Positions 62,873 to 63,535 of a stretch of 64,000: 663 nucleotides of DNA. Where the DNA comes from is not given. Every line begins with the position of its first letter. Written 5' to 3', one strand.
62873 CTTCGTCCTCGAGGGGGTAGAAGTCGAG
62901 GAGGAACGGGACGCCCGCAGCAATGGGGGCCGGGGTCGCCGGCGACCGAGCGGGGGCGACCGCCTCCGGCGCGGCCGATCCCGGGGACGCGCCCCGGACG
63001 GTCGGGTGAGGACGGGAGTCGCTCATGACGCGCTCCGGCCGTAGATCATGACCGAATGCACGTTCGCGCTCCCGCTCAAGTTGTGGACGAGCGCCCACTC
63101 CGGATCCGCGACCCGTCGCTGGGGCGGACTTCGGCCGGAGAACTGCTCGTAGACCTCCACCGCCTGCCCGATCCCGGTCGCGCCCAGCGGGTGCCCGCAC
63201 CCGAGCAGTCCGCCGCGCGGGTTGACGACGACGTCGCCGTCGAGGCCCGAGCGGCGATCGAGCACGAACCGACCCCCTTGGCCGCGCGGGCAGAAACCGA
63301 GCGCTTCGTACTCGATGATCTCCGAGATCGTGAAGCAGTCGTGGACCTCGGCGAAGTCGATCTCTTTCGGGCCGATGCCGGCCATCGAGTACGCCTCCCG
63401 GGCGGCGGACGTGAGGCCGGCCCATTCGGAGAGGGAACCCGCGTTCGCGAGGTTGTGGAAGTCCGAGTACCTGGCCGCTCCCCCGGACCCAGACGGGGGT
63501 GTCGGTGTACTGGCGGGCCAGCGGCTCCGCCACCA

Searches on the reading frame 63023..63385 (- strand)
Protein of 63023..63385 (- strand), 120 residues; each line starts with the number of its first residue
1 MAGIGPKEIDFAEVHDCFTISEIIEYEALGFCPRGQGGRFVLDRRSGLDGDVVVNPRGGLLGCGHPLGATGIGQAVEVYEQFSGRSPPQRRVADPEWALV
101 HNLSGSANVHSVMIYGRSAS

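Call 100: search_protein_families(library=pfam, proteins=[window:63023-63385:-], max_evalue=0.001)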
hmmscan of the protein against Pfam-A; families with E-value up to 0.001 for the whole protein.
window:63023-63385:- (120 aa): 2 families
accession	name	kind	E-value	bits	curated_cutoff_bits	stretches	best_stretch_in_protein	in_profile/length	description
PF22691.2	Thiolase_C_1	-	1.8e-33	115.7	28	1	1-117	30-144/144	Thiolase C-terminal domain-like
PF02803.24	Thiolase_C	-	3.7e-07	30.2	27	1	2-82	35-97/123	Thiolase, C-terminal domain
